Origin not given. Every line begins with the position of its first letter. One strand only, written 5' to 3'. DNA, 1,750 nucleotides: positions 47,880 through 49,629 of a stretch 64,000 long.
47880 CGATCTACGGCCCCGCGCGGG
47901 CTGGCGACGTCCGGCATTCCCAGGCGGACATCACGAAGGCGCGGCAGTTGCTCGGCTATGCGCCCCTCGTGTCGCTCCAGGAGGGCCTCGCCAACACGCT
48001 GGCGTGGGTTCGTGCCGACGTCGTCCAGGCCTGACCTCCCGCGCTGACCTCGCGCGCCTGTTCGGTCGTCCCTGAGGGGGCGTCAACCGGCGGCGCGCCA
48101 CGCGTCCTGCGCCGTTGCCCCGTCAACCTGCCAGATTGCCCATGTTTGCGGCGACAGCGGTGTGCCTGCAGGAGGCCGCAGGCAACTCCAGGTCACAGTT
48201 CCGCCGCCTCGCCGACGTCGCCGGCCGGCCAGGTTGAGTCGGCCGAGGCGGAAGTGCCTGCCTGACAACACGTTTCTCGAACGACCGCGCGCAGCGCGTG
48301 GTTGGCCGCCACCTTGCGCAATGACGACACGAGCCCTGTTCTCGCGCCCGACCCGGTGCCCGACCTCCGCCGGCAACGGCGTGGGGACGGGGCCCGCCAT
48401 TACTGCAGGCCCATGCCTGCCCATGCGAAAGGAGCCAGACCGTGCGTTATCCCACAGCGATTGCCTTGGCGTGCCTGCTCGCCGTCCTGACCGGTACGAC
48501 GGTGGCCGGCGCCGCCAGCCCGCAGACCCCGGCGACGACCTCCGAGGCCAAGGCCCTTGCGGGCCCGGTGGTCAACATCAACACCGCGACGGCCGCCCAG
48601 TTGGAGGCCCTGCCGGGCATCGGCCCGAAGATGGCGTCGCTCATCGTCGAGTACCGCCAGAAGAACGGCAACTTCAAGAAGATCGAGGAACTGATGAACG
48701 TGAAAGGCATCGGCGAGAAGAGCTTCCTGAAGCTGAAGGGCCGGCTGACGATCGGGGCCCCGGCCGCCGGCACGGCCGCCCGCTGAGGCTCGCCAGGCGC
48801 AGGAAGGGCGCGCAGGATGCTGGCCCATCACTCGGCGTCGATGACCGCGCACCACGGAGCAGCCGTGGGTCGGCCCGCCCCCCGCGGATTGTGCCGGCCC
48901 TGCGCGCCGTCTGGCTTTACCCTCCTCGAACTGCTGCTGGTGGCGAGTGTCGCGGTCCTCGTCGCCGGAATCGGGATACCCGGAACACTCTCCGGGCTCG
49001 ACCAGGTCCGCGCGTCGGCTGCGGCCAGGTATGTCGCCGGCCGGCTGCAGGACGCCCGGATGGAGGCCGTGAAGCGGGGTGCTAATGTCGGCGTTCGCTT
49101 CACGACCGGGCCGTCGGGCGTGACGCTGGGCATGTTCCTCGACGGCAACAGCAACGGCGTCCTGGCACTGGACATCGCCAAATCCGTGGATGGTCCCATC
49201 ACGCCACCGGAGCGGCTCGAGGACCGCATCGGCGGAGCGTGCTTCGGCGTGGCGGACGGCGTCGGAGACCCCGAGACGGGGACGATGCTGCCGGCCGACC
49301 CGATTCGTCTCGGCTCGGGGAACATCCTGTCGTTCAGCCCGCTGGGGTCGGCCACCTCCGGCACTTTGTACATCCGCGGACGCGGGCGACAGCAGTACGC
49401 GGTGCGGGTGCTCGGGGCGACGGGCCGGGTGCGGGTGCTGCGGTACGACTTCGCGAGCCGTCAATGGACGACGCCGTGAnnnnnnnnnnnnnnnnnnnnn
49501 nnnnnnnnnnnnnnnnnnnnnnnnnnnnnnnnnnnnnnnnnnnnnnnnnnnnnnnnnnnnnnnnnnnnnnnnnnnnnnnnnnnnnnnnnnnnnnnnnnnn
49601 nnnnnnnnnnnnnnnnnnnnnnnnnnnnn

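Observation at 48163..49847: comEA, FimT/GspH-like pilin and PilZ module behind a sigma-54-type promoter: possible regulated DNA-uptake or pilus unit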

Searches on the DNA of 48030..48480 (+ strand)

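Call 17: search_rna_families(source=window, start=48030, end=48480, threshold=evalue, max_evalue=10)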
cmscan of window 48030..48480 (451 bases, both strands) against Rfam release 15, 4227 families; matches with E-value up to 10: 2.
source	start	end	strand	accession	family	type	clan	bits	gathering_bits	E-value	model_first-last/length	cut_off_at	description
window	48327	48399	+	RF01791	F6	Gene; sRNA;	-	20.6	46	0.34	1-57/57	no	F6 TB sRNA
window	48168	48311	-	RF02850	Ysr276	Gene; antisense;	-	12.5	100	0.25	1-195/195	no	Yersinia sRNA 276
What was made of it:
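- On Any Rfam 15 RNA family (for the leader): With E up to 10 on the spacer, only two chance-level hits appear (call 17).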

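Call 42: build_rna_model(alignment_id=A2, structure=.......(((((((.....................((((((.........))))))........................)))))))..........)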
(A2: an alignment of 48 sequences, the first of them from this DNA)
Model R1 built from alignment A2 (48 sequences, 97 columns); structure: as given.
model positions 73; base pairs 13; branch points 0; effective number of sequences 48; information 0.633 bits per position. Calibrated on 0.2 Mb of random sequence (short: E-values are rough).
structure used (alignment columns):
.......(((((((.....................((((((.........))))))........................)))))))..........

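Call 43: search_with_rna_model(model_id=R1, sources=[window, L001, L002, L003, L005, L006, L008, L009, L010, L011, L012, L013, L014, L015, L016, L017, L018, L019, L020, L021, L022, L023, L024, L025, L026, L027, L028, L029, L030, L031, L032, L033, L034, L035, L036, L037, L038, L039, L040, L041, L042, L043, L044, L045, L046, L047, L048, L049, L050, L051, L052, L053, L054, L055, L056, L057, L058, L059, L060, L061, L062, L063, L064, L065, L066, L067, L068, L069, L070, L071, L072, L073, L074, L075, L076, L077, L078, L079, L080, L081, L082, L083, L084], max_evalue=1, make_alignment=true)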
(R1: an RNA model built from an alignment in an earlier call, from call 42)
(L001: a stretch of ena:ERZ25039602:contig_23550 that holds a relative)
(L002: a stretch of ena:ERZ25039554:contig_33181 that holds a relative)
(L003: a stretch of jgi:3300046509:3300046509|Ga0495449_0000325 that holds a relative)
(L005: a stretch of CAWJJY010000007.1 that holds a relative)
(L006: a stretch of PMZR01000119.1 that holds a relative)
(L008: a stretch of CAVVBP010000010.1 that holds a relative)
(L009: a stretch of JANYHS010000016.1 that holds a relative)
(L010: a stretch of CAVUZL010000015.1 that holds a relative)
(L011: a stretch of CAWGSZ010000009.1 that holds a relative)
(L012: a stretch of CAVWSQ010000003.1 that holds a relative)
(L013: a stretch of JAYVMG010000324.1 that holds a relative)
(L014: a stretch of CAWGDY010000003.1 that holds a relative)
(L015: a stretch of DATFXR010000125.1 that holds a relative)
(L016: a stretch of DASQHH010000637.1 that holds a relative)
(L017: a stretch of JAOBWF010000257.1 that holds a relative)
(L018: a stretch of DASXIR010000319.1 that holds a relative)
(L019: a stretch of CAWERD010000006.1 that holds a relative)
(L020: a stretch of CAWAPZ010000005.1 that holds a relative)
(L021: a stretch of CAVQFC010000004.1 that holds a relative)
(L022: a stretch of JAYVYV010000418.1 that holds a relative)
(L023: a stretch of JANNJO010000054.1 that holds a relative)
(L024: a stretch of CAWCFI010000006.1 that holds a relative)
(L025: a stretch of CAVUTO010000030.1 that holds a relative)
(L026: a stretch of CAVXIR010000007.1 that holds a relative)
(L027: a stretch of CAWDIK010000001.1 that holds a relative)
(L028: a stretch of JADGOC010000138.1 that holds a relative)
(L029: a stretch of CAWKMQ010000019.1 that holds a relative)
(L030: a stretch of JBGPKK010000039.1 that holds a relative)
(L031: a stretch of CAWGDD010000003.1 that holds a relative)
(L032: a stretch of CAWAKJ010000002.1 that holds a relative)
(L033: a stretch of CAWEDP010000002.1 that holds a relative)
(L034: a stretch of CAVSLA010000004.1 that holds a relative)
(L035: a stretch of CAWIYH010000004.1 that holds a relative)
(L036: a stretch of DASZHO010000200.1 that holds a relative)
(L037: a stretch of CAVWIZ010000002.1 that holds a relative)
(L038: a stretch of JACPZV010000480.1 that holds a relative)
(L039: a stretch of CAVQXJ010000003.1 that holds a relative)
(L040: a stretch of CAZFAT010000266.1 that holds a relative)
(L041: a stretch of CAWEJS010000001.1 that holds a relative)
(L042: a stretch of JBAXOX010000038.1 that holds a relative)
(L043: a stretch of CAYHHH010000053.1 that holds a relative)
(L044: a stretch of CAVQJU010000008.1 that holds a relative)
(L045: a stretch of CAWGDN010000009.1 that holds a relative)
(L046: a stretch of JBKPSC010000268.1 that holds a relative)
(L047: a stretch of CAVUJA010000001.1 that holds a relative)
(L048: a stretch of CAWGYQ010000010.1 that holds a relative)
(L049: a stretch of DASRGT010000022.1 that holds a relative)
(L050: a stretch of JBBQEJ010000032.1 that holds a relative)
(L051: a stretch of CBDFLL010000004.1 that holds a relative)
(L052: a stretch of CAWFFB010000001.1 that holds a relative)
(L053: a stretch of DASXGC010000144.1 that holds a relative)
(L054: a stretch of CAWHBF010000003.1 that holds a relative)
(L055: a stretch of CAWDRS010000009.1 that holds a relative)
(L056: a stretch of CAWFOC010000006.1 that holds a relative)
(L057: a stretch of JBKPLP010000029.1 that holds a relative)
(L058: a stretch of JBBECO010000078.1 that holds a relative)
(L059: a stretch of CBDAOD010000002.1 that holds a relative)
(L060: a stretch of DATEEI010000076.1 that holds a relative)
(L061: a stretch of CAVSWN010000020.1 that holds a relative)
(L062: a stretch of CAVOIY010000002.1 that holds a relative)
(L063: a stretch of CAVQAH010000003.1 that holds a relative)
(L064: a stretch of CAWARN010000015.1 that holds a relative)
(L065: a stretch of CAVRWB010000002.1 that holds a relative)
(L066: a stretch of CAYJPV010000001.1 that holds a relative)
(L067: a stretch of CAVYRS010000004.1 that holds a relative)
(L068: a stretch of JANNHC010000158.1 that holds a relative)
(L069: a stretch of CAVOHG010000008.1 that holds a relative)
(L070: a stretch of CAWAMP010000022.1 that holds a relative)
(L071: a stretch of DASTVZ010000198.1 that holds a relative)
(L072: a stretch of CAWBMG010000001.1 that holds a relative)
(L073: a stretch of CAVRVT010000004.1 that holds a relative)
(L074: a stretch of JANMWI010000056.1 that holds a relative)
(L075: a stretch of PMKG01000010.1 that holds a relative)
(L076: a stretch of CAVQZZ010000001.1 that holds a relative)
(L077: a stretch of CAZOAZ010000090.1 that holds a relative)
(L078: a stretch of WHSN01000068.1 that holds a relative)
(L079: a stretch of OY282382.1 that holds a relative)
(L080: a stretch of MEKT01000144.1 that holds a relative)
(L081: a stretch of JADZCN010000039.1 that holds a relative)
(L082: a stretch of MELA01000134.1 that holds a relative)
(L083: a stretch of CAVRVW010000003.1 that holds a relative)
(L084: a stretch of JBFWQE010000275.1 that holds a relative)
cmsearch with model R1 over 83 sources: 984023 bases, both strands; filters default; matches with E-value up to 1: 67.
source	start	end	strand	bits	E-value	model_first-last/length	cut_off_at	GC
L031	5595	5665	+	58.7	3.9e-06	1-73/73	no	0.79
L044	5545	5615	+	57.5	6.1e-06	1-73/73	no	0.75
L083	5552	5628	+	53.1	3.3e-05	1-73/73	no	0.74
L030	5461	5535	+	52.6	4e-05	1-73/73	no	0.71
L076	5542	5616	+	51.8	5.3e-05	1-73/73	no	0.75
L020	5373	5447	+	51.2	6.5e-05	1-73/73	no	0.67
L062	5554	5629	+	50.8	7.7e-05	1-73/73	no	0.72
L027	5476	5552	+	50.8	7.8e-05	1-73/73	no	0.69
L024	5526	5596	+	50.4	9e-05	1-73/73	no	0.7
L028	1341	1414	+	50.3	9.2e-05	1-73/73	no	0.72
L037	5532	5606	+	49.4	0.00013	1-73/73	no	0.69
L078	5485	5561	+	49.3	0.00013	1-73/73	no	0.68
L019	5598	5673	+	47.9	0.00023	1-73/73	no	0.7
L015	3751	3823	+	47.7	0.00025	1-73/73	no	0.68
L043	5481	5560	+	46.9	0.00034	1-73/73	no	0.66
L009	5479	5556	+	46.3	0.00042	1-73/73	no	0.71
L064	378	445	+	46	0.00047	1-73/73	no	0.76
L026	5443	5515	+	45.4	0.00059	1-73/73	no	0.68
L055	5427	5498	+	45.4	0.0006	1-73/73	no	0.69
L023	5554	5630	+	45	0.00068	1-73/73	no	0.77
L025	5471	5544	+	44.9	0.00072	1-73/73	no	0.72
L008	5522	5594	+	44.6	0.00081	1-73/73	no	0.67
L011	5536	5608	+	44.6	0.00081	1-73/73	no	0.67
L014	5522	5594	+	44.6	0.00081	1-73/73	no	0.67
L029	5496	5568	+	44.6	0.00081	1-73/73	no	0.67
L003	5452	5520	+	44.3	0.00091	1-73/73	no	0.74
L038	3206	3280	+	44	0.001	1-73/73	no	0.73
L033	5495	5567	+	43.8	0.0011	1-73/73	no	0.7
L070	5401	5468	+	43.2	0.0013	1-73/73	no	0.78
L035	5469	5544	+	42.6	0.0017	1-73/73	no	0.7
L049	5522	5596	+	42.2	0.002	1-73/73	no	0.69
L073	5479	5553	+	41.3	0.0027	1-73/73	no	0.77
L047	5208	5277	+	41.3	0.0027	1-73/73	no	0.79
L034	5371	5443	+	41.3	0.0028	1-73/73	no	0.68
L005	5504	5574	+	41.1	0.003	1-73/73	no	0.77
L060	5519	5595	+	40.7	0.0036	1-73/73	no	0.71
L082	5494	5565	+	40.6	0.0036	1-73/73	no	0.69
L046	2261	2333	+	39.6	0.0053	1-73/73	no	0.75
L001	5532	5603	+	38.7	0.0073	1-73/73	no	0.76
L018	5485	5557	+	38.7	0.0075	1-73/73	no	0.7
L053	1613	1685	+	38.7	0.0075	1-73/73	no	0.7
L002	5495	5564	+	38.5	0.0079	1-73/73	no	0.74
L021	3439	3511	+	38.5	0.0081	1-73/73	no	0.7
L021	5521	5593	+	38.5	0.0081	1-73/73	no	0.7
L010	5500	5572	+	38.4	0.0082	1-73/73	no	0.68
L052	5510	5586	+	37.4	0.012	1-73/73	no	0.68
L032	5460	5531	+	36.8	0.015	1-73/73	no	0.75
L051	5405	5468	+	36.3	0.018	1-73/73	no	0.78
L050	5425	5488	+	36.2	0.019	1-73/73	no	0.73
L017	5492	5564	+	35.3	0.027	1-73/73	no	0.73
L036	5866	5939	+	35.3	0.027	1-73/73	no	0.66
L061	5546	5618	+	35.2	0.028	1-73/73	no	0.73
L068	1444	1506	+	34.2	0.041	1-73/73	no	0.67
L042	1664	1731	+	34.1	0.043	1-73/73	no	0.76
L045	5583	5657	+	33.6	0.051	1-73/73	no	0.67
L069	5472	5534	+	33.6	0.052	1-73/73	no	0.67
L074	5430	5490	+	32.5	0.078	1-73/73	no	0.62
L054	5543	5609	+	32.4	0.081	1-73/73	no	0.78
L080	5515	5588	+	30.2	0.19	1-73/73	no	0.73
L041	5600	5654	+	29.3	0.25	1-73/73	no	0.8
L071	5500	5570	+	28.5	0.35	1-73/73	no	0.66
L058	517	584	+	28.5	0.35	1-73/73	no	0.74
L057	3263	3334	+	27.4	0.52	1-73/73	no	0.71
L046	6742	6809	-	26.8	0.67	1-73/73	no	0.69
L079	5443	5512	+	26.1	0.88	1-73/73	no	0.84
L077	5555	5620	+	26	0.9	1-73/73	no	0.79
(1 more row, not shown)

Alignment A3: 67 matches aligned to the model, 90 columns, each read 5' to 3' on its own strand. Consensus structure (alignment columns), stored with it:
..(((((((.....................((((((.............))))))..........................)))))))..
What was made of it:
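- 48331..48395 (+): Structured 5' leader: a long imperfect hairpin that starts at about +2 to +5 of the transcript, with apical loop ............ The covariance model scores the window copy at 42.5 bits and finds roughly one hit per locus, always just upstream of comEA (call 43).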

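Call 53: search_with_rna_model(model_id=R1, sources=[L085, L086, L087, L088, L089, L090, L091, L092, L093, L094, L095, L096, L097, L098, L099, L100, L101, L102, L103, L104, L105, L106, L107, L108, L109, L110, L111, L112, L113, L114, L115, L116, L117, L118, L119, L120, L121, L122, L123, L124, L125, L126, L127, L128, L129, L130, L131, L132, L133, L134, L135, L136, L137, L138, L139, L140, L141, L142, L143, L144, L145, L146, L147, L148, L149, L150, L151, L152, L153, L154, L155, L156, L157, L158, L159, L160, L161, L162, L163, L164], max_evalue=1)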
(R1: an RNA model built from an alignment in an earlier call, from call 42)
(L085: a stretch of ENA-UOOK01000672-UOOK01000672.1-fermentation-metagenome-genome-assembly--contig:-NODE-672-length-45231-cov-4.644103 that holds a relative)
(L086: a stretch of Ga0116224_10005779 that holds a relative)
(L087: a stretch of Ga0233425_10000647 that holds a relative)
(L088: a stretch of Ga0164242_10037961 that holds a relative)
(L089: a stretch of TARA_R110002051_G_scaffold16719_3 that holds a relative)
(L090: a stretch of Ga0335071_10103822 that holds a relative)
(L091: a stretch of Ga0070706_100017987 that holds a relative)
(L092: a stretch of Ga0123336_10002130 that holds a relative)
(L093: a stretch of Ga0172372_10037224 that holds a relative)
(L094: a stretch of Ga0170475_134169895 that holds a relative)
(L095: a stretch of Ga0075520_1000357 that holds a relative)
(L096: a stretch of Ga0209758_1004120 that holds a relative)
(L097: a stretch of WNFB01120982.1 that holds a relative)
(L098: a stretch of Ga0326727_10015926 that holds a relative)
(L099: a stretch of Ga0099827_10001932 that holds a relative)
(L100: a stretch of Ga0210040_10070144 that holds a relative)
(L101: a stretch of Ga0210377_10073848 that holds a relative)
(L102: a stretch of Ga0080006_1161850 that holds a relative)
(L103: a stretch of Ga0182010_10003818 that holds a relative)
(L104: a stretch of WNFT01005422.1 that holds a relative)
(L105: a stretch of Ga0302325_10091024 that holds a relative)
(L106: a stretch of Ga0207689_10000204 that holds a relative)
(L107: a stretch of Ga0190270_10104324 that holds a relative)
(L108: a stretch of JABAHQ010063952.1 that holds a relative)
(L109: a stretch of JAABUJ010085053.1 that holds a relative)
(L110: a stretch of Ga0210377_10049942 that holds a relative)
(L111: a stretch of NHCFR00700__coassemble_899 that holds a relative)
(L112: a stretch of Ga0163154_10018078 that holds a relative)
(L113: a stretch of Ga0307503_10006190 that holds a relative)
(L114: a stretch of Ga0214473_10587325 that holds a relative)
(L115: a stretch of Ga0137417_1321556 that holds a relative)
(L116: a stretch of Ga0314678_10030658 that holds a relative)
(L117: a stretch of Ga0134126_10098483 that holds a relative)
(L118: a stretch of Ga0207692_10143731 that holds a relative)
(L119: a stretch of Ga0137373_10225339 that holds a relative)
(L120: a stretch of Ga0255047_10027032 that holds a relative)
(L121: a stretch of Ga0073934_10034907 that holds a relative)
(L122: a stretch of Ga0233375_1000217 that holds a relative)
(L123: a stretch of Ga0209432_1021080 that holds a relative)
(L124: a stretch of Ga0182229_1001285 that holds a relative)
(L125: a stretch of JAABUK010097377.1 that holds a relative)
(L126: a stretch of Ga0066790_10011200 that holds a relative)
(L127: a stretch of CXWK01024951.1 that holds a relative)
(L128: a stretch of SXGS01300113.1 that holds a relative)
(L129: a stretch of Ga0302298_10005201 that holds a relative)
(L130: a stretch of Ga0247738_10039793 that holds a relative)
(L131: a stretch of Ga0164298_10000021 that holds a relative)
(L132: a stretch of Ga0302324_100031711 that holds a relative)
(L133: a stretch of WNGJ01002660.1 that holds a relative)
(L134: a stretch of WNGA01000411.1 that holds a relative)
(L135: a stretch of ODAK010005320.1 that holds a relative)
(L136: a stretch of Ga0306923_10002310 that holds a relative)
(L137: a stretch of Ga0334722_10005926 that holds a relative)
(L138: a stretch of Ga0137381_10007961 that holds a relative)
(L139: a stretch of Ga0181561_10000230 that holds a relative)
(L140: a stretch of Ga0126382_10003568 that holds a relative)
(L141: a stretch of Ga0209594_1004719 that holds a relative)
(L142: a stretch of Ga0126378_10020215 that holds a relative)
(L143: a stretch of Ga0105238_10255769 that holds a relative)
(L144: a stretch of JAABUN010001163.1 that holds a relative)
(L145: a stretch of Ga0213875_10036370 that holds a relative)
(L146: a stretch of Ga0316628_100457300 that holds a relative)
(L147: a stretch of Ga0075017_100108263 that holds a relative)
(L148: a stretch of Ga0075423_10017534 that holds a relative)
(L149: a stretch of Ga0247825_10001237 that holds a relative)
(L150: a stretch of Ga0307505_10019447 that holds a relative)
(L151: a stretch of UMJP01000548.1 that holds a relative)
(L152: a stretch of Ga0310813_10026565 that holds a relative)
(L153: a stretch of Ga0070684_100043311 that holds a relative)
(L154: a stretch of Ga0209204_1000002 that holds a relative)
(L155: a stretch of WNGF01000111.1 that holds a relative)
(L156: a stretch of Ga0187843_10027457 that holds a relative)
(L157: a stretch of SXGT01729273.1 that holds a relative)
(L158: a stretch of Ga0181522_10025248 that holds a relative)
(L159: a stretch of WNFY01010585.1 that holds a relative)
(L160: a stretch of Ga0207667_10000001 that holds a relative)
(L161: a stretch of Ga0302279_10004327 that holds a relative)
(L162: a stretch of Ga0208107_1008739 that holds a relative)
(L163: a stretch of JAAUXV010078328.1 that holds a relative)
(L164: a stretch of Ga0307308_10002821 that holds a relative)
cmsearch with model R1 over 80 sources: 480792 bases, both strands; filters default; matches with E-value up to 1: 13.
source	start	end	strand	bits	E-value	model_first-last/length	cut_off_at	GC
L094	381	453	+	44.6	0.00039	1-73/73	no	0.75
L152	2022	2093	-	35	0.015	1-73/73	no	0.76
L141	1471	1541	+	29.9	0.1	1-73/73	no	0.69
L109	674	765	+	27.2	0.28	1-73/73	no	0.67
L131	7472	7540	+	26.9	0.31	1-73/73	no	0.72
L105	3344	3417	-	26.7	0.34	1-73/73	no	0.72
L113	151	224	-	26.3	0.4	1-73/73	no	0.74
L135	3850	3921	-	26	0.44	1-73/73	no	0.74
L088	3895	3968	-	25.7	0.48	1-73/73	no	0.8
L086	5562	5628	-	25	0.63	1-73/73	no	0.76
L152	2022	2093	+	24.9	0.66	1-73/73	no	0.76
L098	12000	12071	+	24.6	0.73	1-73/73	no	0.68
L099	4112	4183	-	24.3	0.83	1-73/73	no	0.69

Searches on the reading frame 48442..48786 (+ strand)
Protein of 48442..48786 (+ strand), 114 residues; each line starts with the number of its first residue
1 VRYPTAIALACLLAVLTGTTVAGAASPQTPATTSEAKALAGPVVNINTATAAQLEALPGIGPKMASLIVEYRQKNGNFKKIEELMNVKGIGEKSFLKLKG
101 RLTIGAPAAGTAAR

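Call 3: search_protein_families(library=pfam, proteins=[window:48442-48786:+], max_evalue=0.01)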
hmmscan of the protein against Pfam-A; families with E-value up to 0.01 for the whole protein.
window:48442-48786:+ (114 aa): 10 families
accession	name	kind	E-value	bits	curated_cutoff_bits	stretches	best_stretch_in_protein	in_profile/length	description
PF12836.13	HHH_3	-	1.2e-24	86.6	27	1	43-103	5-65/65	Helix-hairpin-helix motif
PF00633.29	HHH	-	9.4e-15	54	24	2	44-71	3-30/30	Helix-hairpin-helix motif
PF03934.19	T2SSK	-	7e-07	30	24.2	1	44-94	1-52/63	Type II secretion system (T2SS), protein K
PF14520.12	HHH_5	-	6.4e-06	27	27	0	48-70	31-53/57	Helix-hairpin-helix domain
PF14716.13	HHH_8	-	7.7e-06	26.6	30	1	49-74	45-70/73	Helix-hairpin-helix domain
PF12826.13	HHH_2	-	8.1e-06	26.3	27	1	44-77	27-60/64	Helix-hairpin-helix motif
PF21176.3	RecR_HhH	-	0.00022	21.4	27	0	53-65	7-19/45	RecR, helix-hairpin-helix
PF06514.17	PsbU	-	0.00077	19.9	24.5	1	39-94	10-61/93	Photosystem II 12 kDa extrinsic protein (PsbU)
PF14579.12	HHH_6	-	0.0031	18.1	25.6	1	54-86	27-59/90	Helix-hairpin-helix motif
PF04919.18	DUF655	-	0.0043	17.4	22.2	1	52-86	116-149/181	Protein of unknown function (DUF655)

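Call 8: search_protein_families(library=ncbifam, proteins=[window:48442-48786:+], max_evalue=0.01)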
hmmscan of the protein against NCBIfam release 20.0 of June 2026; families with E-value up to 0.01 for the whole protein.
window:48442-48786:+ (114 aa): 8 families
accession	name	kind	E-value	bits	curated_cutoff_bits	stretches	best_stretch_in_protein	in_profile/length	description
TIGR01259.1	comE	subfamily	3.6e-24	85.1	152.35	1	34-104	50-120/120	comEA protein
TIGR00426.1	TIGR00426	subfamily_domain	1.5e-20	73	53.1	1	41-104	5-69/69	competence protein ComEA helix-hairpin-helix repeat region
NF045978.1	ComEA_MAG0490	equivalog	4.6e-05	23.2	98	1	51-103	111-161/162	MAG0490 family ComEA-like DNA-binding protein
NF005932.1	PRK07956.1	equivalog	0.00045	18.8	369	1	36-88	519-574/664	NAD-dependent DNA ligase LigA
TIGR00084.2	ruvA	equivalog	0.00049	19.8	85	0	46-79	104-138/202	Holliday junction branch migration protein RuvA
NF037980.1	T2SS_GspK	equivalog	0.0005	19.7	130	1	42-92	212-261/307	type II secretion system minor pseudopilin GspK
NF002708.1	PRK02515.1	equivalog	0.00076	19.4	85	1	35-95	50-106/137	photosystem II complex extrinsic protein PsbU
TIGR03916.1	rSAM_link_UDG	hypoth_equivalog_domain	0.0028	16.8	343.5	1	44-84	322-363/415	putative DNA modification/repair radical SAM protein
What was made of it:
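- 48442..48786 (+): comEA: secreted protein with one helix-hairpin-helix DNA-binding domain. HHH_3 scores 86.6 bits and TIGR00426 scores 73 bits, above its cutoff (calls 3, 8).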

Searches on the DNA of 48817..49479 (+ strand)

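Call 88: search_rna_families(sources=[L008, L010, L020, L031, L047, L055, L062, L064, L076, L083, L030], threshold=gathering)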
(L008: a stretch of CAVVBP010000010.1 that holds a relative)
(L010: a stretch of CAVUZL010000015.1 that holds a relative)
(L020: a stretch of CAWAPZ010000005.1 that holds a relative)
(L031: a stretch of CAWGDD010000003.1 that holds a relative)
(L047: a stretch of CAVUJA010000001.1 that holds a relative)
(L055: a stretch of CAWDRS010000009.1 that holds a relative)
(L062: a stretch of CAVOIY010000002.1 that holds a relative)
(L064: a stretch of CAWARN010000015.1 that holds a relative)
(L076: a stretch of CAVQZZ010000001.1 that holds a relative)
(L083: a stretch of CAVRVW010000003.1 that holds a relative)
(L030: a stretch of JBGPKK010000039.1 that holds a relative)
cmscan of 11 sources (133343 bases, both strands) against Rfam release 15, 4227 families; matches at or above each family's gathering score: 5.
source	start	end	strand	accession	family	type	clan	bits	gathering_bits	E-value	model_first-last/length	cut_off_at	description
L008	2866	3280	+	RF00010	RNaseP_bact_a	Gene; ribozyme;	CL00002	293.9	100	8.9e-95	1-367/367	no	Bacterial RNase P class A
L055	212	793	+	RF00010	RNaseP_bact_a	Gene; ribozyme;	CL00002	266.3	100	2e-85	1-367/367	no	Bacterial RNase P class A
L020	1638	2128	+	RF00010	RNaseP_bact_a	Gene; ribozyme;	CL00002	265.6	100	3.5e-85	1-367/367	no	Bacterial RNase P class A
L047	3422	3951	+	RF00010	RNaseP_bact_a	Gene; ribozyme;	CL00002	242.4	100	2.5e-77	1-367/367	no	Bacterial RNase P class A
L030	925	1448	+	RF00010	RNaseP_bact_a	Gene; ribozyme;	CL00002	239.2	100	3.1e-76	1-367/367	no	Bacterial RNase P class A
